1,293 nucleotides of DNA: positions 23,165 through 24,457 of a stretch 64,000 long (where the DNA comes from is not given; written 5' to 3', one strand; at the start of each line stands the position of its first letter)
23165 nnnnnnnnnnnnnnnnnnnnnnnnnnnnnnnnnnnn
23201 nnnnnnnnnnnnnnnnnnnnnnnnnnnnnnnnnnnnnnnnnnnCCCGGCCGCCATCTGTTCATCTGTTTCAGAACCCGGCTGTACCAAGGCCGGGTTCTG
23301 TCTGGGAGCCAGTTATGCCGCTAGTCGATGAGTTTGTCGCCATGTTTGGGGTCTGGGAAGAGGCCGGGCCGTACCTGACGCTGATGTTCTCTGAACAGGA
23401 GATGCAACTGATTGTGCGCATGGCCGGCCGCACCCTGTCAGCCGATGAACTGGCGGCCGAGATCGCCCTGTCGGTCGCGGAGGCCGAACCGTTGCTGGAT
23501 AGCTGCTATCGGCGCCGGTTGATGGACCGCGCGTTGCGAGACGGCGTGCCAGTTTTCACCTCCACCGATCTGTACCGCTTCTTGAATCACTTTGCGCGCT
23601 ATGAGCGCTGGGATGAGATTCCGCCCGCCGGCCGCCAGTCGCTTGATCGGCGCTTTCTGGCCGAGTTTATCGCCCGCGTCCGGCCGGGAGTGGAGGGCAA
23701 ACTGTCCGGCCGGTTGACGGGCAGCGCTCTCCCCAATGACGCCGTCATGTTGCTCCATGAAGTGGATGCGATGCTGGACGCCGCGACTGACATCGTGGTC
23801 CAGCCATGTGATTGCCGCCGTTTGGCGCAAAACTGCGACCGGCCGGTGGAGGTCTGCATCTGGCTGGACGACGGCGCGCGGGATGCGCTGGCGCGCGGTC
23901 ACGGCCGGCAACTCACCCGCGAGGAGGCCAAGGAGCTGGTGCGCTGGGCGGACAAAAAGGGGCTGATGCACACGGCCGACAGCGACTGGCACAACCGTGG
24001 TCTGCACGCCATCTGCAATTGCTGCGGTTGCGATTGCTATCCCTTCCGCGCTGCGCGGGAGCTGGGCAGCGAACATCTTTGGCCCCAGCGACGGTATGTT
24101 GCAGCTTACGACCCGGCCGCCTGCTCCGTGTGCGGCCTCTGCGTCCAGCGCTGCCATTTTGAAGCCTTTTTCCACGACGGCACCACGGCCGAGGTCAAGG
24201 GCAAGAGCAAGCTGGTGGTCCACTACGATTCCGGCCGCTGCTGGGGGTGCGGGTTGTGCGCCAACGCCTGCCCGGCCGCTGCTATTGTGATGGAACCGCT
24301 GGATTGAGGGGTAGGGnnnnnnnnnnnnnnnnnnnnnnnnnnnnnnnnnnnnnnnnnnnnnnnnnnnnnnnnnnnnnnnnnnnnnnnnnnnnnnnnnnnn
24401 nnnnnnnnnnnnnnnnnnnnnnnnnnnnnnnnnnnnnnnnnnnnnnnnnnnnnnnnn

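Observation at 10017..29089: B12-dependent methyltransferase island with four non-Pyl MttB paralogues and a peptide/opine-type importer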

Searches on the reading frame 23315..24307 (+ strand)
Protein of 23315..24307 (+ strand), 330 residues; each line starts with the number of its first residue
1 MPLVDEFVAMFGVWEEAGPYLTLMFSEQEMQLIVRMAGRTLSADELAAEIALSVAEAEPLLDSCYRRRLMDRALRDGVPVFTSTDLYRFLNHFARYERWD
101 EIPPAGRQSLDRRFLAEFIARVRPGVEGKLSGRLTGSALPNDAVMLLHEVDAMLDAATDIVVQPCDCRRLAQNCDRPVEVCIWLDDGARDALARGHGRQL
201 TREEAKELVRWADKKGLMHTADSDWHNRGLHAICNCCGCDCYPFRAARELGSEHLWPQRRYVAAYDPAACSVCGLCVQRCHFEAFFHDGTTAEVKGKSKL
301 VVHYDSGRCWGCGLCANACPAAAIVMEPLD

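Call 4: search_protein_families(library=pfam, proteins=[window:23315-24307:+])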
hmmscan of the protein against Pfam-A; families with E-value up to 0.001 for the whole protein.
window:23315-24307:+ (330 aa): 8 families
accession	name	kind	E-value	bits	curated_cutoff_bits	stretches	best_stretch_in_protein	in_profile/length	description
PF12838.12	Fer4_7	-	7.5e-08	33.2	27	1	270-323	2-52/52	4Fe-4S dicluster domain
PF00037.32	Fer4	-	1.2e-07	31.7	21.1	1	303-324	2-23/24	4Fe-4S binding domain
PF12837.12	Fer4_6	-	4e-07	30.1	25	1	301-324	1-24/24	4Fe-4S binding domain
PF14697.11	Fer4_21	-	5.6e-06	26.8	35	1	266-326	4-59/59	4Fe-4S dicluster domain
PF13187.11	Fer4_9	-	8.3e-06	26.2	27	1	269-324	1-52/52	4Fe-4S dicluster domain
PF13237.11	Fer4_10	-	2.1e-05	24.8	25.5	1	265-320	4-53/53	4Fe-4S dicluster domain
PF12797.12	Fer4_2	-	0.00026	21.2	24.5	1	302-321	3-22/22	4Fe-4S binding domain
PF13459.11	Fer4_15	-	0.00052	21.1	22.4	0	302-321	1-20/66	4Fe-4S single cluster domain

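Call 9: search_protein_families(library=ncbifam, proteins=[window:23315-24307:+], max_evalue=0.001)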
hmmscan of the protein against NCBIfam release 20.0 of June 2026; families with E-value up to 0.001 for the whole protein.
window:23315-24307:+ (330 aa): 29 families (the best 25 are shown)
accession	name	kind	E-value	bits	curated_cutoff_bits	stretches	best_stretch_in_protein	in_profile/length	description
NF042909.1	FMH_DH_FwdF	exception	4.5e-07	29.3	375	1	263-326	10-74/336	tungsten-dependent formylmethanofuran dehydrogenase subunit FwdF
TIGR01971.1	NuoI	subfamily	9.4e-07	28.5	113.05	1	269-326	43-100/121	NADH-quinone oxidoreductase, chain I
NF040612.1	F420_dehyd_FpoI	exception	4.7e-06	26.5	180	1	297-325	32-60/135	F420H2 dehydrogenase subunit FpoI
NF040770.1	hetero_SS_HdrA2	exception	4.9e-06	24.9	1100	1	261-327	570-626/777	CoB-CoM heterodisulfide reductase HdrA2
TIGR02512.1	FeFe_hydrog_A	subfamily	8.4e-06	24.9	405.95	1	265-325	4-68/375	[FeFe] hydrogenase, group A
NF004544.0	PRK05888.2-6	equivalog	1.3e-05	24.9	457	1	269-326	81-138/220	NADH-quinone oxidoreductase subunit NuoI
NF004540.0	PRK05888.2-1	equivalog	1.3e-05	24.8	215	1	260-326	36-105/139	NADH-quinone oxidoreductase subunit NuoI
NF004542.0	PRK05888.2-3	equivalog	1.5e-05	24.6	248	1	268-326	83-141/203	NADH-quinone oxidoreductase subunit NuoI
NF040684.1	PorD_Arch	equivalog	1.7e-05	24.8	120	1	297-327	52-82/85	pyruvate synthase subunit PorD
TIGR02179.1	PorD_KorD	subfamily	1.9e-05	24.7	60.05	1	297-327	45-75/78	2-oxoacid:acceptor oxidoreductase, delta subunit, pyruvate/2-ketoisovalerate family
NF040864.1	HgcB_ferredoxin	equivalog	7.1e-05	22.6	99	1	264-327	10-64/93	mercury methylation ferredoxin HgcB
NF041891.1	hdrA_Methbact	equivalog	7.4e-05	21.1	1300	1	261-326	565-620/762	ferredoxin:CoB-CoM heterodisulfide reductase subunit HdrA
NF009053.0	PRK12387.1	subfamily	8e-05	22.5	204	1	264-326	34-92/180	formate hydrogenlyase complex iron-sulfur subunit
NF045490.1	FdxA_Protbact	equivalog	0.00012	22.3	135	0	295-327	28-58/104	ferredoxin FdxA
NF004539.0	PRK05888.1-5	equivalog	0.00013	21.6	225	1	259-328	54-121/162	NADH-quinone oxidoreductase subunit NuoI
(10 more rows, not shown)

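Call 34: find_homologous_proteins(query=window:23315-24307:+, max_evalue=0.001)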
Query window:23315-24307:+ (330 aa): 609 proteins with E <= 0.001 among 8000 candidates; the best 120 are listed.
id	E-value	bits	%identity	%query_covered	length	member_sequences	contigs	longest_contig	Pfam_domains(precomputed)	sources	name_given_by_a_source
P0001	3.2e-228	774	100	100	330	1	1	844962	PF14697.12,PF12837.13,PF00037.33,PF12838.13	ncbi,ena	-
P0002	5.7e-142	491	60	100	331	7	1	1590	PF14697.12,PF12797.13,PF12837.13,PF00037.33,PF12838.13,PF13237.12,PF13187.12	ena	-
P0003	6.2e-142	491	61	100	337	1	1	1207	PF14697.12,PF12797.13,PF12837.13,PF00037.33,PF12838.13,PF13237.12,PF13187.12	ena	-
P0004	8.4e-141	487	61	100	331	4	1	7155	PF14697.12,PF12837.13,PF00037.33,PF12838.13,PF13237.12,PF13187.12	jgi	jgi:ferredoxin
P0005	1.6e-140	486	61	100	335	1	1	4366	PF14697.12,PF12797.13,PF12837.13,PF00037.33,PF12838.13,PF13459.12,PF13237.12,PF13187.12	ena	-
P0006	1.0e-139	483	62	100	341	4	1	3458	PF14697.12,PF12837.13,PF00037.33,PF12838.13,PF13237.12,PF13187.12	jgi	jgi:ferredoxin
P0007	1.2e-139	483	60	100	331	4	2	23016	PF14697.12,PF12837.13,PF00037.33,PF12838.13,PF13237.12,PF13187.12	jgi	jgi:ferredoxin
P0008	2.2e-139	482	60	100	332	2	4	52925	PF14697.12,PF12837.13,PF00037.33,PF12838.13,PF13237.12,PF13187.12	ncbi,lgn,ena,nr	ncbi:MAG: 4Fe-4S dicluster domain-containing protein [Anaerolineae bacterium]|nr:4Fe-4S dicluster do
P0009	2.6e-139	482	61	99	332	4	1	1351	PF14697.12,PF12797.13,PF12837.13,PF00037.33,PF12838.13,PF13237.12,PF13187.12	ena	-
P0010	3.0e-139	482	63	100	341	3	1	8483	PF14697.12,PF12837.13,PF00037.33,PF12838.13,PF13187.12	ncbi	-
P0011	7.2e-139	480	62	100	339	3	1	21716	PF14697.12,PF12837.13,PF00037.33,PF12838.13,PF13237.12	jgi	jgi:Pyruvate/2-oxoacid:ferredoxin oxidoreductase delta subunit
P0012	8.4e-139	480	59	100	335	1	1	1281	PF14697.12,PF12837.13,PF00037.33,PF12838.13,PF13237.12,PF13187.12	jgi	jgi:formate hydrogenlyase subunit 6/NADH:ubiquinone oxidoreductase subunit I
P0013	8.6e-139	480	60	100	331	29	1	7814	PF14697.12,PF12837.13,PF00037.33,PF12838.13,PF13237.12,PF13187.12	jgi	jgi:ferredoxin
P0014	1.2e-138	480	62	100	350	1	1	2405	PF14697.12,PF12837.13,PF00037.33,PF12838.13,PF13237.12,PF13187.12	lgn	-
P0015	1.3e-138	480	60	100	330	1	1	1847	PF14697.12,PF12837.13,PF00037.33,PF12838.13,PF13237.12,PF13187.12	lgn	-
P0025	1.5e-136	473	59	100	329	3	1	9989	PF14697.12,PF12837.13,PF00037.33,PF12838.13,PF13187.12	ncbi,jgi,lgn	ncbi:MAG: 4Fe-4S binding protein [Candidatus Aminicenantes bacterium]|jgi:NAD-dependent dihydropyrim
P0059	4.0e-133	462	60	100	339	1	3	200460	PF14697.12,PF12797.13,PF12837.13,PF00037.33,PF12838.13,PF13187.12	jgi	jgi:ferredoxin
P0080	7.0e-132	457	61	100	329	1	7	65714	PF14697.12,PF12837.13,PF00037.33,PF12838.13,PF13187.12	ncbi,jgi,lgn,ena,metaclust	jgi:Pyruvate/2-oxoacid:ferredoxin oxidoreductase delta subunit|metaclust:\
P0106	4.3e-130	452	57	99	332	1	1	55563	PF14697.12,PF12837.13,PF00037.33,PF12838.13,PF13237.12,PF13187.12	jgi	jgi:ferredoxin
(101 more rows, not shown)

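Call 35: find_encoding_contigs(protein=P0001, flank=1000, max_places=3)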
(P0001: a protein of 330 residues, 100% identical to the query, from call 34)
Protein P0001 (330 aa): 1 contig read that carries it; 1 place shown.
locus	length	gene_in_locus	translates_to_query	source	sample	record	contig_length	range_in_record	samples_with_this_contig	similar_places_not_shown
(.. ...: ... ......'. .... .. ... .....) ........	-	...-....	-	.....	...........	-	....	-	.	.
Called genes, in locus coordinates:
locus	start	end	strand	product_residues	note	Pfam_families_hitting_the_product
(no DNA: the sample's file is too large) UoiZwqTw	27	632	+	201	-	PF00571:CBS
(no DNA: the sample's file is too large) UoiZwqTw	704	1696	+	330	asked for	PF12837:Fer4_6 (faint), PF12838:Fer4_7, PF14697:Fer4_21 (weak), PF00037:Fer4 (weak)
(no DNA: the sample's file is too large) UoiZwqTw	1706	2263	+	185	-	PF28549:NDPSase_N, PF00293:NUDIX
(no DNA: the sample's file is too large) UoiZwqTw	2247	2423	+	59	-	?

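Call 36: find_encoding_contigs(protein=P0059, flank=10000, max_places=3)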
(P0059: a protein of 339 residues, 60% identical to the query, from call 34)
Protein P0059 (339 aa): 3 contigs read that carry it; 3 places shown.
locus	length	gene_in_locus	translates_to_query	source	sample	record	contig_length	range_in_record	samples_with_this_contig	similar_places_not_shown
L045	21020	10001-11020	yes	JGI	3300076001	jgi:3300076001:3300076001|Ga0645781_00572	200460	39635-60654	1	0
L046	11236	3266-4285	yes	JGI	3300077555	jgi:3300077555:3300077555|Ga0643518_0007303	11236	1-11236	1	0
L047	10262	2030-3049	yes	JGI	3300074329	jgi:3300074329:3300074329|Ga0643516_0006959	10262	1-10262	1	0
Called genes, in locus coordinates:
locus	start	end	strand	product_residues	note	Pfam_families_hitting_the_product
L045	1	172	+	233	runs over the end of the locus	PF00005:ABC_tran (faint)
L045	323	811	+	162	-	PF00005:ABC_tran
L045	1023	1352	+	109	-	-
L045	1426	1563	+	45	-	-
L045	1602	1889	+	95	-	PF00571:CBS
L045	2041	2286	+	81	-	-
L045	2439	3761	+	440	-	PF00202:Aminotran_3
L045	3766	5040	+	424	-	PF00266:Aminotran_5, PF01053:Cys_Met_Meta_PP, PF01041:DegT_DnrJ_EryC1 (weak), PF00266:Aminotran_5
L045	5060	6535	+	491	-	PF06253:MTTB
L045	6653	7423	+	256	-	-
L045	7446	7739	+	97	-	-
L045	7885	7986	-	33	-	-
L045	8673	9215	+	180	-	PF01053:Cys_Met_Meta_PP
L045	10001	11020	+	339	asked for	PF12797:Fer4_2 (faint), PF12837:Fer4_6 (faint), PF14697:Fer4_21 (weak), PF12838:Fer4_7, PF13187:Fer4_9, PF00037:Fer4 (weak)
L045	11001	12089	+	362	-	PF00465:Fe-ADH, PF13685:Fe-ADH_2, PF25137:ADH_Fe_C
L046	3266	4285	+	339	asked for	PF12797:Fer4_2 (faint), PF12837:Fer4_6 (faint), PF14697:Fer4_21 (weak), PF12838:Fer4_7, PF13187:Fer4_9, PF00037:Fer4 (weak)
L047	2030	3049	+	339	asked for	PF12797:Fer4_2 (faint), PF12837:Fer4_6 (faint), PF14697:Fer4_21 (weak), PF12838:Fer4_7, PF13187:Fer4_9, PF00037:Fer4 (weak)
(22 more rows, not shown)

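Call 42: search_solved_structures(query=window:23315-24307:+, max_evalue=1, show_alignments=0)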
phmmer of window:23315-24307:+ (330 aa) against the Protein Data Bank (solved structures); distinct sequences matched with E-value up to 1: 107 (the best 60 are shown).
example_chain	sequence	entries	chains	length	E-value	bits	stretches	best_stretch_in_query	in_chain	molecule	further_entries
9sw6_G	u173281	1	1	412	1.4e-15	60.2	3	260-324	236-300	Polyferredoxin protein MvhB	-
5t5i_F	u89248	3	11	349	9.6e-12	47.5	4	265-325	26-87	Tungsten formylmethanofuran dehydrogenase subunit fwdF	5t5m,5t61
9sfi_T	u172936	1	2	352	8.1e-11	44.5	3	294-329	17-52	4Fe-4S ferredoxin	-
9sw6_H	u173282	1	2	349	8.4e-10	41.2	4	265-325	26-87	Tungsten formylmethanofuran dehydrogenase, subunit F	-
7bkb_K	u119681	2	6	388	5.6e-08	35.2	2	265-325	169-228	Formylmethanofuran dehydrogenase, subunit F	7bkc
9sfi_O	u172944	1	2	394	8.6e-07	31.3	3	267-325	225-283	Ferredoxin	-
2fug_9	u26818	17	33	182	4.4e-06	28.9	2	307-329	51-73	NADH-quinone oxidoreductase chain 9 | NADH-QUINONE OXIDOREDUCTASE SUBUNIT 9 | NADH-quinone oxidoreductase subunit I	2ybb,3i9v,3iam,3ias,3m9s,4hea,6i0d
8e9g_I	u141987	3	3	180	2e-05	26.8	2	306-326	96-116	NADH-quinone oxidoreductase subunit I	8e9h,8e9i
9sfi_A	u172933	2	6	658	0.00021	23.4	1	265-325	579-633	CoB--CoM heterodisulfide reductase iron-sulfur subunit A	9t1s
8iuf_S8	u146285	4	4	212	0.00022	23.4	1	269-328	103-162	NDUFS8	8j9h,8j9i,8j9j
7bkb_L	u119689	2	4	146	0.0003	22.9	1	300-326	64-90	Formylmethanofuran dehydrogenase, subunit G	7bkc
7q5y_D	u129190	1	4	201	0.00039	22.5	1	268-327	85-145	NADH-quinone oxidoreductase subunit I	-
5odc_A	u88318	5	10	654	0.00042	22.4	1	261-325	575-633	Heterodisulfide reductase, subunit A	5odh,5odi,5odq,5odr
7p62_I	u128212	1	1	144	0.0006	21.9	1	306-328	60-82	NADH-quinone oxidoreductase subunit I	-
7p69_I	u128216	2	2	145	0.00061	21.9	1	306-328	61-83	NADH-quinone oxidoreductase subunit I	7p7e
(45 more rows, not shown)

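Call 50: predict_structure(alignment_id=A1)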
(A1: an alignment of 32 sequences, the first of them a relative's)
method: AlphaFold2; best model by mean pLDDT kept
length: 330 residues; sequences in the alignment: 32
mean_pLDDT: 92.5   pTM: 0.87
mean pLDDT of the five models: 92.5, 91.3, 90.7, 88.8, 86.3
residues with pLDDT >= 90: 266; 70-90: 57; 50-70: 7; < 50: 0
segments of 3 or more residues with pLDDT < 50: none
pLDDT, mean of each block of 10 residues (from residue 1): 91 97 96 94 95 94 97 95 95 94 95 95 87 66 93 98 91 84 95 96 98 93 89 88 91 88 95 94 95 91 95 95 93
secondary structure, 60 per line:
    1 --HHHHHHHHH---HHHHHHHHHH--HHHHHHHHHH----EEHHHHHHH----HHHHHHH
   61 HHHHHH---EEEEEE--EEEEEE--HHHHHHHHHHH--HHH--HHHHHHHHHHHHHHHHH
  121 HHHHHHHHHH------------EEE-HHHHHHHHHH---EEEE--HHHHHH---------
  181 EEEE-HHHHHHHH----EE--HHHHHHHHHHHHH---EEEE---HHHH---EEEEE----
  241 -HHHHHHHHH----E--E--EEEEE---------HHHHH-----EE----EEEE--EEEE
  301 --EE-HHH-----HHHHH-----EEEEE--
elements in order: H3-11 H15-24 H27-36 H43-49 H54-66 E70-75 E78-83 H86-96 H104-130 E143-145 H147-156 E160-163 H166-171 E181-184 H186-193 H202-214 E218-221 H225-228 E232-236 H242-250 E261-265 H275-279 E291-294 E297-300 H314-318 E324-328

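Call 52: find_encoding_contigs(protein=P0080, flank=8000, max_places=2)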
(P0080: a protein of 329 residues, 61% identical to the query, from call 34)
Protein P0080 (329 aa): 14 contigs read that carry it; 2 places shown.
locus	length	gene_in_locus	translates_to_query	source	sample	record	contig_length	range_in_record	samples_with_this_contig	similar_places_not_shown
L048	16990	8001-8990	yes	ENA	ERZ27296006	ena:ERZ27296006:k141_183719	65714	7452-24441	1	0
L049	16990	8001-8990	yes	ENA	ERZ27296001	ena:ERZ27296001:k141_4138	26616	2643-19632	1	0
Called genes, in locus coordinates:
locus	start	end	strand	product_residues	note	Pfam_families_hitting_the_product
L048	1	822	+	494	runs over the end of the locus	PF06253:MTTB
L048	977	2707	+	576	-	-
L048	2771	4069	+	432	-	PF19300:BPD_transp_1_N, PF00528:BPD_transp_1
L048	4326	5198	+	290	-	PF12911:OppC_N, PF00528:BPD_transp_1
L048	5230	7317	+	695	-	PF00005:ABC_tran, PF02463:SMC_N (weak), PF13304:AAA_21 (faint), PF13555:AAA_29 (faint), PF08352:oligo_HPY, PF00005:ABC_tran, PF08352:oligo_HPY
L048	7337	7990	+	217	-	PF00571:CBS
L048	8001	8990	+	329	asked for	PF12838:Fer4_7 (faint), PF14697:Fer4_21, PF13187:Fer4_9, PF00037:Fer4, PF12837:Fer4_6 (weak)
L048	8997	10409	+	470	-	PF05034:MAAL_N, PF07476:MAAL_C, PF13378:MR_MLE_C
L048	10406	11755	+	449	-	PF03972:MmgE_PrpD_N, PF19305:MmgE_PrpD_C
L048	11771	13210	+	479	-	PF06253:MTTB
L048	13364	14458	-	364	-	PF00155:Aminotran_1_2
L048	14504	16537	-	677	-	PF02629:CoA_binding, PF13380:CoA_binding_2, PF13607:Succ_CoA_lig, PF19045:Ligase_CoA_2, PF13549:ATP-grasp_5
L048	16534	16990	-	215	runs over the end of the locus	PF01558:POR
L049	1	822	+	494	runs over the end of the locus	PF06253:MTTB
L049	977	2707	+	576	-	-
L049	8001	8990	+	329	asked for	PF12838:Fer4_7 (faint), PF14697:Fer4_21, PF13187:Fer4_9, PF00037:Fer4, PF12837:Fer4_6 (weak)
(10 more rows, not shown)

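Call 53: find_encoding_contigs(protein=P0025, flank=8000, max_places=2)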
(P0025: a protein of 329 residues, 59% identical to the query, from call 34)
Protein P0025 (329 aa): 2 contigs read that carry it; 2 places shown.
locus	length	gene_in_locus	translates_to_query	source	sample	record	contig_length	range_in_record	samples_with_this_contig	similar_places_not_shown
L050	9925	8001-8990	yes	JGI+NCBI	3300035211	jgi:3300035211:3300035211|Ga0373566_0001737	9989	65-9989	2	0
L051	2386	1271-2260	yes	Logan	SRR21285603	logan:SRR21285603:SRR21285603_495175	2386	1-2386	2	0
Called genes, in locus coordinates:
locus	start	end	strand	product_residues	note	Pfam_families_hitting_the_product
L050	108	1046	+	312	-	PF11383:DUF3187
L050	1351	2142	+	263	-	PF00753:Lactamase_B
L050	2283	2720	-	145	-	PF04945:YHS, PF19335:HMBD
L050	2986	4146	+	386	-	PF20510:HgmA_N, PF04209:HgmA_C (weak)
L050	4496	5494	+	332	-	PF18288:FAA_hydro_N_2, PF01557:FAA_hydrolase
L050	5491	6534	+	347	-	PF01613:Flavin_Reduct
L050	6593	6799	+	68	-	-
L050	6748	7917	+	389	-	PF13669:Glyoxalase_4 (faint), PF14696:Glyoxalase_5, PF00903:Glyoxalase (weak)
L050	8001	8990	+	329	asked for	PF13187:Fer4_9 (faint), PF12837:Fer4_6 (faint), PF14697:Fer4_21, PF12838:Fer4_7, PF00037:Fer4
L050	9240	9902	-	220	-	PF00266:Aminotran_5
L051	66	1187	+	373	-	PF13669:Glyoxalase_4 (faint), PF14696:Glyoxalase_5, PF00903:Glyoxalase (weak)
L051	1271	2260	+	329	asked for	PF13187:Fer4_9 (faint), PF12837:Fer4_6 (faint), PF14697:Fer4_21, PF12838:Fer4_7, PF00037:Fer4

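Call 54: find_encoding_contigs(protein=P0106, flank=8000, max_places=2)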
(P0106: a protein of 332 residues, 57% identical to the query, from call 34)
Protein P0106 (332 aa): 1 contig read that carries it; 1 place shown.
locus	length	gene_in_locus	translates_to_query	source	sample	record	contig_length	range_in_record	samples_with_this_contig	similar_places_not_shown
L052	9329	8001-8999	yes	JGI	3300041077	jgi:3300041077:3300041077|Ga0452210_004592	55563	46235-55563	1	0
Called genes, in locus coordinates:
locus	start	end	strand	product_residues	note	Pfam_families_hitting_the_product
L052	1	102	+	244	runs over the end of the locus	PF13489:Methyltransf_23 (weak), PF13847:Methyltransf_31, PF13649:Methyltransf_25 (faint)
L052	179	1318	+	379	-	PF20706:GT4-conflict, PF00534:Glycos_transf_1, PF13692:Glyco_trans_1_4, PF13524:Glyco_trans_1_2 (weak)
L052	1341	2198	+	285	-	PF13489:Methyltransf_23, PF08241:Methyltransf_11, PF08242:Methyltransf_12 (weak), PF13649:Methyltransf_25 (weak)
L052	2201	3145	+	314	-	PF00535:Glycos_transf_2, PF10111:Glyco_tranf_2_2 (faint)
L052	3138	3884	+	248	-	PF13302:Acetyltransf_3 (faint), PF00583:Acetyltransf_1, PF13673:Acetyltransf_10 (weak), PF13508:Acetyltransf_7, PF08445:FR47 (weak)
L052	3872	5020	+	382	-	PF01041:DegT_DnrJ_EryC1, PF00155:Aminotran_1_2, PF00266:Aminotran_5 (weak)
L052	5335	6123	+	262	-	PF01182:Glucosamine_iso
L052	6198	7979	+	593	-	PF03600:CitMHS, PF02080:TrkA_C, PF00939:Na_sulph_symp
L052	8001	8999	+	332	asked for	PF12837:Fer4_6 (faint), PF13237:Fer4_10 (faint), PF12838:Fer4_7, PF13187:Fer4_9 (weak), PF14697:Fer4_21 (weak), PF00037:Fer4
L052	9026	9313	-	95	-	-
